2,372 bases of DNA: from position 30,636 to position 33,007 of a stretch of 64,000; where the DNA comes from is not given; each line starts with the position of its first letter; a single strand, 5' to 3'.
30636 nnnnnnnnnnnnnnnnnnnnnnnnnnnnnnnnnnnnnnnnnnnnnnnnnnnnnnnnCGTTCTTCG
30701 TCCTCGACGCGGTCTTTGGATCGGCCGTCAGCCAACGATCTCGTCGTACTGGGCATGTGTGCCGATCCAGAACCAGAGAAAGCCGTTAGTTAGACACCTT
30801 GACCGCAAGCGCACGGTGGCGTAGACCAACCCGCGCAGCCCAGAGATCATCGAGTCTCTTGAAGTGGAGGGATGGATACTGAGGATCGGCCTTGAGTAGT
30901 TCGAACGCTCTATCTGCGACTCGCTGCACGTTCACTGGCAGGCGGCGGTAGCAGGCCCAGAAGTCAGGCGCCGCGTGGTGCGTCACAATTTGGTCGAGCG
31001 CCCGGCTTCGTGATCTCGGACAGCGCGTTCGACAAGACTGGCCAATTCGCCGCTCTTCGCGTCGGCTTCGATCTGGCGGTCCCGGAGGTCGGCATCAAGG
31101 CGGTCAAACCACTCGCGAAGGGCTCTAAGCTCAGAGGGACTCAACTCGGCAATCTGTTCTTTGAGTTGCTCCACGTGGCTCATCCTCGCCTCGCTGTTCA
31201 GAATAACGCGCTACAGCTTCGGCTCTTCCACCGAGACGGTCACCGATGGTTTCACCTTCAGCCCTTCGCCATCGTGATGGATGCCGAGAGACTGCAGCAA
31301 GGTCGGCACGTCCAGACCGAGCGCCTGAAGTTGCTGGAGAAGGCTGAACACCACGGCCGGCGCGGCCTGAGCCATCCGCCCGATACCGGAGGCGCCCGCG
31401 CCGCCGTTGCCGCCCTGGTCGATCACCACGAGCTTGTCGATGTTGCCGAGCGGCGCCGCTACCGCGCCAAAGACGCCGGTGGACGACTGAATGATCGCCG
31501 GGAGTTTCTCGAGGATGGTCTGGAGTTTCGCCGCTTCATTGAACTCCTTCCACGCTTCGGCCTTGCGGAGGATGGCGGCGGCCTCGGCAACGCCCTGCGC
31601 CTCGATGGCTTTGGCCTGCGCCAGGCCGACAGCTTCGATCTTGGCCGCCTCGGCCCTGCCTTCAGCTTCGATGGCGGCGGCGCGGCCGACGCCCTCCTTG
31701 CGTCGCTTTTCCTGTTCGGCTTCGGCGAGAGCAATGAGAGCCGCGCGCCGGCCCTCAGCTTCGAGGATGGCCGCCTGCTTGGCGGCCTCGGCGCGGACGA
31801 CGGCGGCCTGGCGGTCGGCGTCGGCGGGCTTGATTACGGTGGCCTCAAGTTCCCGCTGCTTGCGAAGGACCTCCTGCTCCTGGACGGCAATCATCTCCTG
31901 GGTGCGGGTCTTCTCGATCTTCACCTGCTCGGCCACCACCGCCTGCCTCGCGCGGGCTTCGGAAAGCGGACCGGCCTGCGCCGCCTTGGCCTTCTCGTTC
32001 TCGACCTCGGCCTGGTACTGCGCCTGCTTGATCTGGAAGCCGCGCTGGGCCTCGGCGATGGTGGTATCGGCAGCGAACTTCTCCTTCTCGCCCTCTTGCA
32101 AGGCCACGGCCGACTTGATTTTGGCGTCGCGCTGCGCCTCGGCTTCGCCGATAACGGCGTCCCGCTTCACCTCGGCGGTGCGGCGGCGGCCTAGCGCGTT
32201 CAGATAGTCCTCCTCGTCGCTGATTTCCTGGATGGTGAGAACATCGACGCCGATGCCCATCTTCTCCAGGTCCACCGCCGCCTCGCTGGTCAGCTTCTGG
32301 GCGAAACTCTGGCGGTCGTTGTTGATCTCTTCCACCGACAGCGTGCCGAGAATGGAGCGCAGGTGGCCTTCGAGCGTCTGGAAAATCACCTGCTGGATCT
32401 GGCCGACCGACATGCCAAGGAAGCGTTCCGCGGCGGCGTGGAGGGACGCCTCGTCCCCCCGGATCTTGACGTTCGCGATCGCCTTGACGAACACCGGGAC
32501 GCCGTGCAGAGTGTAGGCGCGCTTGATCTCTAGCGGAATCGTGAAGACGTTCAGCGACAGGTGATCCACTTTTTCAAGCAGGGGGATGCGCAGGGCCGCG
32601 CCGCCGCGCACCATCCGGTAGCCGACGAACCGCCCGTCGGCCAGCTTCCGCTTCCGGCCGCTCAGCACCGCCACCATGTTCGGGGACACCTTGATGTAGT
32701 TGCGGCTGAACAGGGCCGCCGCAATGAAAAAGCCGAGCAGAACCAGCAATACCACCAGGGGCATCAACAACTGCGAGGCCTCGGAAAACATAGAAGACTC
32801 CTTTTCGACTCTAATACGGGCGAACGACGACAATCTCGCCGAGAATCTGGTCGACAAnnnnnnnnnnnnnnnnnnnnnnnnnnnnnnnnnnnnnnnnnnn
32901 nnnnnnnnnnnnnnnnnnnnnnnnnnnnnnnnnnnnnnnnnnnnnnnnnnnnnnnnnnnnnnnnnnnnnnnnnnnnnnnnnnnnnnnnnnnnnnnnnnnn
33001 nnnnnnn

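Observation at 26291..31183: Decayed genomic island at tRNA-Ser(GCU)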

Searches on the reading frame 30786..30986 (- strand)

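Call 4: search_protein_families(library=pfam, proteins=[window:30786-30986:-], max_evalue=0.1)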
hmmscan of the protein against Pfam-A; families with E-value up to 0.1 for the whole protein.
window:30786-30986:- (66 aa): 1 family
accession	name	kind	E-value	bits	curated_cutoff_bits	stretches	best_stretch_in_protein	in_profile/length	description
PF24732.2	ParE_like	-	0.099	13.1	24.4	0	19-61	2-47/67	ParE-like toxin domain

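Call 5: search_protein_families(library=ncbifam, proteins=[window:30786-30986:-], max_evalue=0.1)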
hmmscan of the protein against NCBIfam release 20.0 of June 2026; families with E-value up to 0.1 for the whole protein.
window:30786-30986:- (66 aa): 0 families

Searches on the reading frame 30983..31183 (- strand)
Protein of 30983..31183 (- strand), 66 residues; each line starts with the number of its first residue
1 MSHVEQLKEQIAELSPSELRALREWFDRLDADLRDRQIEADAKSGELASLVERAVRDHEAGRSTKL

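Call 4: search_protein_families(library=pfam, proteins=[window:30983-31183:-], max_evalue=0.1)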
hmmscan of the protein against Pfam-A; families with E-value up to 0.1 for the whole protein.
window:30983-31183:- (66 aa): 0 families

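Call 5: search_protein_families(library=ncbifam, proteins=[window:30983-31183:-], max_evalue=0.1)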
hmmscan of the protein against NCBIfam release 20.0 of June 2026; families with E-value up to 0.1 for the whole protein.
window:30983-31183:- (66 aa): 0 families

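Call 18: find_encoding_contigs(protein=window:30983-31183:-, flank=10000, max_places=8)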
Protein window:30983-31183:- (66 aa): no gene with exactly this product is on record in the collection.

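Call 37: search_protein_families(library=pfam, proteins=[window:30983-31183:-], max_evalue=1)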
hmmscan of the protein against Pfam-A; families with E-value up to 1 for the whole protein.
window:30983-31183:- (66 aa): 3 families
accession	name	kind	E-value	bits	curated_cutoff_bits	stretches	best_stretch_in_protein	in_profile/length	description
PF24897.1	DUF7744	-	0.11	13.1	27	1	7-31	48-72/101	Domain of unknown function (DUF7744)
PF01166.23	TSC22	-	0.14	12.8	30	1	4-15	16-27/57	TSC-22/dip/bun family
PF07261.16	DnaB_2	-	0.22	11.7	22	1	6-31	3-31/74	Replication initiation and membrane attachment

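Call 79: search_protein_families(library=ncbifam, proteins=[window:30983-31183:-], max_evalue=1)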
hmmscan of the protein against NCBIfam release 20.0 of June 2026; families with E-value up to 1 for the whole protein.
window:30983-31183:- (66 aa): 0 families

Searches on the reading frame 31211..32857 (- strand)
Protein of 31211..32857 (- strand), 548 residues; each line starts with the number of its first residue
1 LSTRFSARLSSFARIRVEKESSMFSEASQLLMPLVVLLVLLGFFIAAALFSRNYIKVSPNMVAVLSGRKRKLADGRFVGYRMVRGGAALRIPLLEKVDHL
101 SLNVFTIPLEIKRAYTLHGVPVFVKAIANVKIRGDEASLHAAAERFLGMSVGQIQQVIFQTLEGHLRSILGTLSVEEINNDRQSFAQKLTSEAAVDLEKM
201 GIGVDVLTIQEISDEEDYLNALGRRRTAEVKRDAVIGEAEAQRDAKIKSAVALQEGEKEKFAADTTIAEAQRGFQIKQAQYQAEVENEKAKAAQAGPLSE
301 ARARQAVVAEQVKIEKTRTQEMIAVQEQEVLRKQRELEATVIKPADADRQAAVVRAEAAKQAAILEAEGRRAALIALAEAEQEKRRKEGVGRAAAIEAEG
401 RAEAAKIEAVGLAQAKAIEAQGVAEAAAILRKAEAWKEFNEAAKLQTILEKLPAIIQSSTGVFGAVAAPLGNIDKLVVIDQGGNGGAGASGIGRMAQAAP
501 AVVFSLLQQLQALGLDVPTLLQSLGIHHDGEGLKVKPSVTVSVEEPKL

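Call 14: find_related_loci(query=window:31211-32857:-, collection=genome_contigs, flank=10000)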
Query window:31211-32857:- (548 aa) in genome_contigs; peptide patterns used: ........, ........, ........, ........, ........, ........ (x = any residue, [..] = any of these).
178 stretches matched a pattern; 44 encode a relative of the query (tblastn E <= 1e-3); 44 distinct loci.
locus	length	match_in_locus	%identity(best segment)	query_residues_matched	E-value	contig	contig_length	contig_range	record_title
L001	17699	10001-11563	83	23-537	0e+0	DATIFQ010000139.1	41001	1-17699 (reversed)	MAG TPA_asm: Bryobacteraceae bacterium isolate SMAG_U16399 k141_431585, whole genome shotgun sequence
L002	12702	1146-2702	83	21-538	0e+0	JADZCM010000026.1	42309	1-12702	MAG: Bryobacterales bacterium isolate SJ723 c_000000959589, whole genome shotgun sequence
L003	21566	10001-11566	84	4-526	0e+0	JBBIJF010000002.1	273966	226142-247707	MAG: Acidobacteriota bacterium isolate SLF170214_bin_156 NODE_10_length_273966_cov_14.4807, whole genome shotgun sequenc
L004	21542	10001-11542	80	18-530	0e+0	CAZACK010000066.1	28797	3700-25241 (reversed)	MAG TPA_asm: uncultured Solibacteraceae bacterium isolate binchicken_co107_188 genome assembly, contig: NODE_4071_length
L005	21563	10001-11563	76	21-546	0e+0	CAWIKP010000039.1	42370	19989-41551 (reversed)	MAG: uncultured Acidobacteriota bacterium isolate MFD05176.bin.2.36 genome assembly, contig: contig_89957, whole genome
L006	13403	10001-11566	84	4-526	0e+0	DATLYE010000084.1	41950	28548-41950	MAG TPA_asm: Bryobacteraceae bacterium isolate SMAG_U13264 k141_390695, whole genome shotgun sequence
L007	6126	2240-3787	77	23-548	0e+0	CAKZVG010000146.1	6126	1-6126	MAG: uncultured Bryobacteraceae bacterium isolate N1_Bin_Bin_137_sub_1 genome assembly, contig: c_000001782667, whole ge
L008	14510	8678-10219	79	19-534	0e+0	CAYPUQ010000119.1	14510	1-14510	MAG TPA_asm: uncultured Solibacteraceae bacterium isolate SRP217488_co1_14 genome assembly, contig: NODE_2883_length_145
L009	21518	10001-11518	79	42-547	0e+0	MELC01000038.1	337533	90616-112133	MAG: Acidobacteria bacterium RIFCSPLOWO2_12_FULL_66_21 rifcsplowo2_12_scaffold_259, whole genome shotgun sequence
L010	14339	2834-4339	79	24-525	0e+0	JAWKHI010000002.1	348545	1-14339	MAG: Bryobacteraceae bacterium isolate BC2.138 BC2.138.fa-2, whole genome shotgun sequence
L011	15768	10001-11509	77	20-526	0e+0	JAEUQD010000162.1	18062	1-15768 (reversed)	MAG: Bryobacterales bacterium isolate new MAG-242 k141_1236975, whole genome shotgun sequence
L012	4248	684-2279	76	2-535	0e+0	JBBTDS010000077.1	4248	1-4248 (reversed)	MAG: Acidobacteriota bacterium isolate H43-bin212_1 H43_bin212_1_000000000077, whole genome shotgun sequence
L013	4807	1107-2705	77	2-537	0e+0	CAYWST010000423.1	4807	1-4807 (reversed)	MAG TPA_asm: uncultured Solibacteraceae bacterium isolate binchicken_co58_54 genome assembly, contig: NODE_13749_length_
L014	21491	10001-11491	80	30-526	0e+0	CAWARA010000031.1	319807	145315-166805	MAG: uncultured Acidobacteriota bacterium isolate MFD02840.bin.2.141 genome assembly, contig: contig_64148, whole genome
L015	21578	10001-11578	76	24-548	0e+0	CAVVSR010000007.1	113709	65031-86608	MAG: uncultured Acidobacteriota bacterium isolate MFD02840.bin.1.3 genome assembly, contig: contig_147307, whole genome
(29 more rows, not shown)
